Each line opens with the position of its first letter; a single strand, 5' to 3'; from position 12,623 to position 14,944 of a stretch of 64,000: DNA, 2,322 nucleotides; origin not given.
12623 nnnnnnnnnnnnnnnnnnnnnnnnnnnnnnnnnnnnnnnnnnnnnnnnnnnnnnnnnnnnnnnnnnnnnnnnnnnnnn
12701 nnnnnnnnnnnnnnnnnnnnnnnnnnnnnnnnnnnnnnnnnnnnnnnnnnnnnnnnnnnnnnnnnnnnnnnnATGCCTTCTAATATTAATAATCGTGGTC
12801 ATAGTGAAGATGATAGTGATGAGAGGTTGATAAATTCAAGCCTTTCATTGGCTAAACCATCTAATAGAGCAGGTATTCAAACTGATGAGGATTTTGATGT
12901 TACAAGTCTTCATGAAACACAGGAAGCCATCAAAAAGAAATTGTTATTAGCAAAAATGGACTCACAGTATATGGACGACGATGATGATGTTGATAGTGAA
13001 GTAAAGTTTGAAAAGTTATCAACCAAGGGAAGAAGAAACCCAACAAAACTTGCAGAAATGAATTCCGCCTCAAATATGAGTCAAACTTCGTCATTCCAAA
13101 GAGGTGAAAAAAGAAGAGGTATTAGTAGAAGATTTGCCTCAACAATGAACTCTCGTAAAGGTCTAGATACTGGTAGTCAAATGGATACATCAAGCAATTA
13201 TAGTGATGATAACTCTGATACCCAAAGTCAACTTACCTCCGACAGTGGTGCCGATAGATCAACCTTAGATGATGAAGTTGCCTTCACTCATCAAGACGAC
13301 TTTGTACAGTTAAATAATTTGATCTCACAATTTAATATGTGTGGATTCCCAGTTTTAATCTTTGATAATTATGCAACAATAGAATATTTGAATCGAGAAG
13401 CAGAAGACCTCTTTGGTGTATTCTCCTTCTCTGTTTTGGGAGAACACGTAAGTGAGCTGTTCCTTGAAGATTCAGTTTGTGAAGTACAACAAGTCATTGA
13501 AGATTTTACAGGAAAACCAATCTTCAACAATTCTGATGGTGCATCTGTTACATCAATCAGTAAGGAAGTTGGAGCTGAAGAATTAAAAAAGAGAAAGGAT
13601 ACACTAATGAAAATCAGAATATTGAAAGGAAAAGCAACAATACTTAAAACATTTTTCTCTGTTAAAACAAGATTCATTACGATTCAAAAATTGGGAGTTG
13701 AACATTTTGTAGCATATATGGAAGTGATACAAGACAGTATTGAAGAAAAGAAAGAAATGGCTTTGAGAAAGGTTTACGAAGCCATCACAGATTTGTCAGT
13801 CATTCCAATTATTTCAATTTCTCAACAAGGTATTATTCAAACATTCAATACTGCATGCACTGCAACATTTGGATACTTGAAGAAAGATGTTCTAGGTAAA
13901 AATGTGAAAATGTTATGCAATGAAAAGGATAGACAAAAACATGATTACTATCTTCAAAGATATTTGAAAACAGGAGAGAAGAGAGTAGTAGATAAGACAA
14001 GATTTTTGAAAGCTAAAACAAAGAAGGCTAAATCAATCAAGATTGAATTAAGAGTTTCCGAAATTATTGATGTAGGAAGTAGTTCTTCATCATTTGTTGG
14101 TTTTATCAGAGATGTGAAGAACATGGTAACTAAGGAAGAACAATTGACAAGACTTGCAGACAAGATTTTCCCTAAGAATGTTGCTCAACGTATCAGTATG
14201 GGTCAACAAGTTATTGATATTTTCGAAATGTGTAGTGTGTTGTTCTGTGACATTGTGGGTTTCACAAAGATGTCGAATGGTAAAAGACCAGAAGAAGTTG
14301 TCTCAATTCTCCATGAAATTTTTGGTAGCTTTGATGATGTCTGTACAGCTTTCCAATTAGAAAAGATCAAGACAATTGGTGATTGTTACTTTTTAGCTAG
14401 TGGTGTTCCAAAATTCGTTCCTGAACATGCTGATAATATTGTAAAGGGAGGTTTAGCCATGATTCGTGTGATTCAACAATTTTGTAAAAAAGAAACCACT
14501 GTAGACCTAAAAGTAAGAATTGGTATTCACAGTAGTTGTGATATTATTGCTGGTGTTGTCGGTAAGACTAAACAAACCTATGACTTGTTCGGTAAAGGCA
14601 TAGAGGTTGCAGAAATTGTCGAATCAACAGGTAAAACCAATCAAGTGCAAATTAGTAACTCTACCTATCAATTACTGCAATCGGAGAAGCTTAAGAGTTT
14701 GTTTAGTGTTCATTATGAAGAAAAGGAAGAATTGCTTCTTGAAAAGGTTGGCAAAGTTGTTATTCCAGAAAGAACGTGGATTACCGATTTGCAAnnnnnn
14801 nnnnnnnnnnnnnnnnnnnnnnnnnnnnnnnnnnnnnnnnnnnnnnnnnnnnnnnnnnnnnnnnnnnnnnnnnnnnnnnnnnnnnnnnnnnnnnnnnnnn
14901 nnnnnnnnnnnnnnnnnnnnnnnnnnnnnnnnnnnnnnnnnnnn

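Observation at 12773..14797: Orphan PAS-PAS-cyclase with intact metal/substrate residues but substituted transition-state Asn/Arg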

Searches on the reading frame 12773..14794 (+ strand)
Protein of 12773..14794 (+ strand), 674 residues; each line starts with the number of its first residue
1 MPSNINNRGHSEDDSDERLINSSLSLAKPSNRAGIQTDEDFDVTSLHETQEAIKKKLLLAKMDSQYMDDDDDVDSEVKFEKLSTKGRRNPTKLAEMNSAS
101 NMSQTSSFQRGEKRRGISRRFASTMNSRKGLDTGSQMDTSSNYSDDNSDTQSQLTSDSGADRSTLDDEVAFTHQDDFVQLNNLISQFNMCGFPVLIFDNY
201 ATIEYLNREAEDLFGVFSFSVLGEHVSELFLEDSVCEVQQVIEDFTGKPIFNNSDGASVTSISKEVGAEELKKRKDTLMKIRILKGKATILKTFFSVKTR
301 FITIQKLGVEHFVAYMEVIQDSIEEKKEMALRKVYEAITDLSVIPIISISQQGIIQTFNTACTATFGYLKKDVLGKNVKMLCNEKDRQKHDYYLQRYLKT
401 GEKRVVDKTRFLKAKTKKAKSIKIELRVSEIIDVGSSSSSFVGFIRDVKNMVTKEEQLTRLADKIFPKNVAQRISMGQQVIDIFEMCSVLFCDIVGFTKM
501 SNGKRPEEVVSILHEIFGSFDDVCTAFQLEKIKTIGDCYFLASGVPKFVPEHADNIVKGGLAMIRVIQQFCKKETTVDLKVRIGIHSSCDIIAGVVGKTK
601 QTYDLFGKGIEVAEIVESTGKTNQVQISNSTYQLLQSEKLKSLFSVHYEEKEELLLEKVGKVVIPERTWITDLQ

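Call 3: search_protein_families(library=pfam, proteins=[window:12773-14794:+], max_evalue=1)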
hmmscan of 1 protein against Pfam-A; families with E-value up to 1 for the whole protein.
window:12773-14794:+ (674 aa): 7 families
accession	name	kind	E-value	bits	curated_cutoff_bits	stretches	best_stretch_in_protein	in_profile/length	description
PF00211.25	Guanylate_cyc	-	2.1e-44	151.7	21.9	1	484-642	6-158/183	Adenylate and Guanylate cyclase catalytic domain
PF00989.32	PAS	-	3.9e-17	62.7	22.6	2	335-448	3-113/113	PAS fold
PF13426.13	PAS_9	-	3.8e-09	37.2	27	2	346-448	4-101/103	PAS domain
PF08448.16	PAS_4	-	9.4e-07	29.5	23.1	1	192-239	6-53/110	PAS fold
PF13188.13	PAS_8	-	8.7e-05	22.7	21.8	1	187-233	7-50/65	PAS domain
PF08447.18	PAS_3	-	0.0075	17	25.6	1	358-412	4-59/89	PAS fold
PF24820.1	Diguanyl_cycl_sensor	-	0.019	15.4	28.1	0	345-431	8-96/109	Diguanylate cyclase-like sensor domain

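Call 4: search_solved_structures(query=window:12773-14794:+, max_evalue=0.01, show_alignments=4)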
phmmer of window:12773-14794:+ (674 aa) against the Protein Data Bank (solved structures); distinct sequences matched with E-value up to 0.01: 68 (the best 60 are shown).
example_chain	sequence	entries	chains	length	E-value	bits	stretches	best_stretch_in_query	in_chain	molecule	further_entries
7pd4_A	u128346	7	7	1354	6.9e-50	173.4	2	484-636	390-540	Adenylate cyclase 9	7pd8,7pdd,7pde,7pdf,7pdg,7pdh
6r4o_A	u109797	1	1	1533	9.7e-50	173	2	484-636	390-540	Adenylate cyclase 9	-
6r3q_A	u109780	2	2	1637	1.2e-49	172.7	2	484-636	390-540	Adenylate cyclase 9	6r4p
9u3p_A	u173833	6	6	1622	2.2e-49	171.8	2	484-636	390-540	Adenylate cyclase type 9,Protein M2-1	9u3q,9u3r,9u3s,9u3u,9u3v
8buz_A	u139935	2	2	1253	6.8e-42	147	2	481-653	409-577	Adenylate cyclase type 8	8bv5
8sl3_A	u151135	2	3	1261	9.1e-39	136.7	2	481-636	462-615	Adenylate cyclase type 5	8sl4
5o5k_A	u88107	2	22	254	1.7e-27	99.5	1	454-639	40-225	Adenylate cyclase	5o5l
4p2f_A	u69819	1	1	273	1.9e-27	99.3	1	456-638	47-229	Adenylate cyclase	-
7yz9_A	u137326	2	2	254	2e-27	99.3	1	456-638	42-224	Adenylate cyclase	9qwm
4p2m_A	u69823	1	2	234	2.5e-27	99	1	460-638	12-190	Adenylate cyclase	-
4p2x_A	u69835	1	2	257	3e-27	98.7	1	459-638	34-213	Adenylate cyclase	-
7yzi_A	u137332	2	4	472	1.1e-26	96.8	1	457-638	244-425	Adenylate cyclase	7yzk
6pas_A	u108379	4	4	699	1.8e-26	96.1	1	446-635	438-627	Soluble guanylyl cyclase alpha-1 subunit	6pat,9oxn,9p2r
9bcv_A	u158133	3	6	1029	6.5e-25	91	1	458-636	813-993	Atrial natriuretic peptide receptor 1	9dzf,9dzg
9dzh_A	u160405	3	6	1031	6.5e-25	91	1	458-636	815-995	Atrial natriuretic peptide receptor 1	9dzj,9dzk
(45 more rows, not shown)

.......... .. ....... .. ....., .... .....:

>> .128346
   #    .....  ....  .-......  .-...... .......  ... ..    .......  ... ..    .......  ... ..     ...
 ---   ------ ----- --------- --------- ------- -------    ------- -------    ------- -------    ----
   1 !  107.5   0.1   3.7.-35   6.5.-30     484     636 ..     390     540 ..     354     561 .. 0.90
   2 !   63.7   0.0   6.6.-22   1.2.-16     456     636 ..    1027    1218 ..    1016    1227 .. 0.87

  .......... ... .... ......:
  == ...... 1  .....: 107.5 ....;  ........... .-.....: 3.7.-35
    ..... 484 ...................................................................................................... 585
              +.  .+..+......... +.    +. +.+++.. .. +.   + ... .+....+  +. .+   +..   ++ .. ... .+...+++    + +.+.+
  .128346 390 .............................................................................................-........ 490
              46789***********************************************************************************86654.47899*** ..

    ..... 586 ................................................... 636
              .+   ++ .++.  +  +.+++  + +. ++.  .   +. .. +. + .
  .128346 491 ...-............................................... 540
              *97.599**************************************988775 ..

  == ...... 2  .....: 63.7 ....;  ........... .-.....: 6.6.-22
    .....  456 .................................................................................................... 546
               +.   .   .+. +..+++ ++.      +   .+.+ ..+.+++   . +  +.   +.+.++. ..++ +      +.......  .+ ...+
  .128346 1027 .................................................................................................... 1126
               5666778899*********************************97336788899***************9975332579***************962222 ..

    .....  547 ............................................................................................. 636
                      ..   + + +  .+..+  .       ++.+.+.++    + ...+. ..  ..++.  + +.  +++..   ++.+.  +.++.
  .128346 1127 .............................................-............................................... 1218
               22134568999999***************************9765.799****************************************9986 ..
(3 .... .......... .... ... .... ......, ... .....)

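Call 5: find_homologous_proteins(query=window:12773-14794:+, max_evalue=1e-10)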
Query window:12773-14794:+ (674 aa): 18 proteins with E <= 1e-10 among 8000 candidates.
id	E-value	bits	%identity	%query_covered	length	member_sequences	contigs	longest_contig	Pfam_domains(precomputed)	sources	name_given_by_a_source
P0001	0.0e+0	1474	100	100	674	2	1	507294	PF13426.14,PF08448.17,PF00211.26,PF00989.32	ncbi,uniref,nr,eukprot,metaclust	ncbi:predicted protein [Naegleria gruberi]|uniref:Predicted protein n=1 Tax=Naegleria gruberi TaxID=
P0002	2.5e-249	847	65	93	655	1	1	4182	PF13426.14,PF08448.17,PF00211.26,PF00989.32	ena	-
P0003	2.7e-247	840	61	95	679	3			PF13426.14,PF00211.26,PF00989.32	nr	nr:unnamed protein product [Naegleria fowleri]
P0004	8.4e-235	799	58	95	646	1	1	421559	PF13426.14,PF00211.26,PF00989.32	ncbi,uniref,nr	ncbi:hypothetical protein C9374_009276 [Naegleria lovaniensis]|uniref:Uncharacterized protein n=1 Ta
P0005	6.6e-219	747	59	88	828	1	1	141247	PF13426.14,PF24820.2,PF08448.17,PF00211.26,PF00989.32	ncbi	ncbi:hypothetical protein ABK040_010740 [Willaertia magna]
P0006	1.1e-165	571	50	77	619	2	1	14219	PF13426.14,PF00211.26,PF00989.32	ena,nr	nr:unnamed protein product [Naegleria fowleri]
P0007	1.1e-163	564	49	83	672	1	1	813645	PF13426.14,PF08448.17,PF00211.26,PF00989.32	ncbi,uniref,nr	ncbi:hypothetical protein C9374_011468 [Naegleria lovaniensis]|uniref:Uncharacterized protein n=1 Ta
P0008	2.3e-159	550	49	83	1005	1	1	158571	PF13426.14,PF13188.14,PF08448.17,PF00211.26,PF00989.32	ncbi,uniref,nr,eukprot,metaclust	ncbi:predicted protein [Naegleria gruberi]|uniref:Predicted protein n=1 Tax=Naegleria gruberi TaxID=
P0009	7.4e-143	495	45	85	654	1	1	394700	PF13426.14,PF08448.17,PF00211.26,PF00989.32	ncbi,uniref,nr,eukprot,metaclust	ncbi:predicted protein [Naegleria gruberi]|uniref:Predicted protein n=1 Tax=Naegleria gruberi TaxID=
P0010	4.5e-141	490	43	75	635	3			PF13426.14,PF13188.14,PF08448.17,PF00211.26,PF00989.32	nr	nr:unnamed protein product [Naegleria fowleri]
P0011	1.0e-73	267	41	54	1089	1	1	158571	PF00150.25,PF13426.14,PF24820.2,PF08448.17,PF00989.32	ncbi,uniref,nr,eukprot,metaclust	ncbi:predicted protein [Naegleria gruberi]|uniref:Predicted protein n=1 Tax=Naegleria gruberi TaxID=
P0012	5.3e-62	228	36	21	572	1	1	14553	PF13426.14,PF13188.14,PF24820.2,PF08448.17,PF00989.32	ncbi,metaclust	ncbi:Hypothetical protein, putative, partial [Bodo saltans]|metaclust:status=active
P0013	5.0e-41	159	39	22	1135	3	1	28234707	PF16214.10,PF06327.20,PF00211.26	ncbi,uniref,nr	ncbi:adenylate cyclase type 2b [Megalops cyprinoides]|uniref:adenylate cyclase type 2b n=1 Tax=Megal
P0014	7.4e-28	116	33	22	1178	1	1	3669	PF00211.26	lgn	-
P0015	1.3e-18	85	32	28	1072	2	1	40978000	PF07714.24,PF00069.32,PF01094.35,PF00211.26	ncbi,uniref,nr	ncbi:guanylate cyclase 2G-like [Xyrauchen texanus]|uniref:guanylate cyclase 2G-like n=1 Tax=Xyrauche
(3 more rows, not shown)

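Call 20: find_encoding_contigs(protein=P0008, flank=10000, max_places=3)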
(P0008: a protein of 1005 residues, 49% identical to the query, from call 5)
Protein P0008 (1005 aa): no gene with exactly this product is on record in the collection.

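Call 21: find_encoding_contigs(protein=P0011, flank=10000, max_places=3)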
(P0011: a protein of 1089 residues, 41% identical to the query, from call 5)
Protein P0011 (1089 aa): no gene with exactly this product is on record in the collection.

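Call 22: find_encoding_contigs(protein=P0005, flank=10000, max_places=3)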
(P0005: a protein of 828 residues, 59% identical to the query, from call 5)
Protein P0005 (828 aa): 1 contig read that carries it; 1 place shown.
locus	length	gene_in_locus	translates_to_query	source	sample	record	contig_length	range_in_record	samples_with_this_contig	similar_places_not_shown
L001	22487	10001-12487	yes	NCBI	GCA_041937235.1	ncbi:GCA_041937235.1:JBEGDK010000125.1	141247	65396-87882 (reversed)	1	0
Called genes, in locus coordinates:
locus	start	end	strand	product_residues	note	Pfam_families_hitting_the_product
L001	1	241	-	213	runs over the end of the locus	-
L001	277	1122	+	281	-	-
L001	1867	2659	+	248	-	PF12796:Ank_2 (weak), PF13857:Ank_5 (weak), PF00023:Ank (weak)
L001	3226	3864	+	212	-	PF02798:GST_N (weak), PF13417:GST_N_3 (faint), PF00043:GST_C, PF14497:GST_C_3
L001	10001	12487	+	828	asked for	PF24820:Diguanyl_cycl_sensor (faint), PF08448:PAS_4, PF00989:PAS, PF13426:PAS_9, PF00211:Guanylate_cyc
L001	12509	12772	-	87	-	-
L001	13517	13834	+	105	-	PF22976:RRM_10 (weak), PF28442:DUF8400 (faint), PF00076:RRM_1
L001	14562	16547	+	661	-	PF05742:TANGO2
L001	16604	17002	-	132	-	-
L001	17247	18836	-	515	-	-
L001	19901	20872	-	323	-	-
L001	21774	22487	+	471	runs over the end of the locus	PF00153:Mito_carr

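Call 23: find_encoding_contigs(protein=P0002, flank=10000, max_places=3)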
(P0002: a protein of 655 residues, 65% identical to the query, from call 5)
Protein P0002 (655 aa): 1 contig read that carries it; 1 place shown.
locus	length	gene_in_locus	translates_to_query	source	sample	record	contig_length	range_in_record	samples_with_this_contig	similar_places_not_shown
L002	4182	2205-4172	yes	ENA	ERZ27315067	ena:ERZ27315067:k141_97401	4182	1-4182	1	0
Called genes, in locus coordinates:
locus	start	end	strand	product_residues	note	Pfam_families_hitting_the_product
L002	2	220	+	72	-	?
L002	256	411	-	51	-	-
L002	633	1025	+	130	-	-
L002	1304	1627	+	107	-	PF01679:Pmp3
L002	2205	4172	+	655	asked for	PF08448:PAS_4 (faint), PF13426:PAS_9 (faint), PF00989:PAS, PF00211:Guanylate_cyc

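Call 29: search_protein_families(library=pfam, proteins=[P0011, P0012, P0008, P0009], max_evalue=0.001)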
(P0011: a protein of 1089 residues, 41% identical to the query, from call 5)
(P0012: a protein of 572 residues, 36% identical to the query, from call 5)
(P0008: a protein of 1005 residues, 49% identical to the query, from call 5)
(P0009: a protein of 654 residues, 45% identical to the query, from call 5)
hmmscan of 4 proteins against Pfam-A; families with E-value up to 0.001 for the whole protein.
P0011 (1089 aa): 6 families
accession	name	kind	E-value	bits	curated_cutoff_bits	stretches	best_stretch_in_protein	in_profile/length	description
PF00989.32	PAS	-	3.8e-13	49.9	22.6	1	549-656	5-112/113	PAS fold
PF13426.13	PAS_9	-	6e-12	46.2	27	1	558-656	4-100/103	PAS domain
PF00150.24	Cellulase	-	7.7e-07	29.3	23.5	1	664-793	32-169/272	Cellulase (glycosyl hydrolase family 5)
PF08448.16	PAS_4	-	1e-06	29.4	23.1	1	395-445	6-56/110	PAS fold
PF24820.1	Diguanyl_cycl_sensor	-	3e-06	27.6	28.1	1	552-643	3-97/109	Diguanylate cyclase-like sensor domain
PF13188.13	PAS_8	-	4.8e-05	23.6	21.8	0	395-433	12-47/65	PAS domain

P0012 (572 aa): 9 families
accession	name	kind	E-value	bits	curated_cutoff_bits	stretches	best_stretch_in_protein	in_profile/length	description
PF00989.32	PAS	-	8.6e-43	145.4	22.6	3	208-309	10-108/113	PAS fold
PF13426.13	PAS_9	-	1.4e-34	118.9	27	2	87-189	4-102/103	PAS domain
PF08448.16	PAS_4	-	1.3e-23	83.8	23.1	3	81-189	2-106/110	PAS fold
PF13188.13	PAS_8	-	5.8e-21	74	21.8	0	332-384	6-54/65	PAS domain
PF24820.1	Diguanyl_cycl_sensor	-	3.6e-12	46.6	28.1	0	86-173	8-97/109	Diguanylate cyclase-like sensor domain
PF08447.18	PAS_3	-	0.00021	21.9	25.6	0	98-143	3-50/89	PAS fold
PF08446.17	PAS_2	-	0.00026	22.1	21.4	0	216-255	23-62/107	PAS fold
PF17765.7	MLTR_LBD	-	0.00027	21.5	26.3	0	462-489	12-39/168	MmyB-like transcription regulator ligand binding domain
PF13596.12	PAS_10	-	0.00095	20.2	22.1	0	462-536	7-79/106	PAS domain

P0008 (1005 aa): 6 families
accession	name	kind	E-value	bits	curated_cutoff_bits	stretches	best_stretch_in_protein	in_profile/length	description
PF00211.25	Guanylate_cyc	-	4.5e-44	150.7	21.9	1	809-969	4-162/183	Adenylate and Guanylate cyclase catalytic domain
PF13426.13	PAS_9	-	5.6e-12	46.3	27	1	676-774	4-100/103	PAS domain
PF00989.32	PAS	-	5.6e-12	46.1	22.6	1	666-770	4-108/113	PAS fold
PF08448.16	PAS_4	-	1.5e-07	32.1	23.1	1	512-565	5-58/110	PAS fold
PF13188.13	PAS_8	-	3.9e-06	27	21.8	0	512-551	11-47/65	PAS domain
PF24820.1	Diguanyl_cycl_sensor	-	3.4e-05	24.2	28.1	0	675-774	8-109/109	Diguanylate cyclase-like sensor domain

P0009 (654 aa): 5 families
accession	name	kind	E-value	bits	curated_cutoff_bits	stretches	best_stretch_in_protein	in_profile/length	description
PF00211.25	Guanylate_cyc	-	2.6e-34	118.9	21.9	1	441-619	6-159/183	Adenylate and Guanylate cyclase catalytic domain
PF00989.32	PAS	-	2.5e-16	60.1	22.6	1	302-404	5-112/113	PAS fold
PF13426.13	PAS_9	-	6.3e-10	39.7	27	1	310-404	3-100/103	PAS domain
PF08448.16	PAS_4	-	7.4e-10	39.5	23.1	1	148-198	6-56/110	PAS fold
PF24820.1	Diguanyl_cycl_sensor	-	7.8e-05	23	28.1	0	310-396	8-94/109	Diguanylate cyclase-like sensor domain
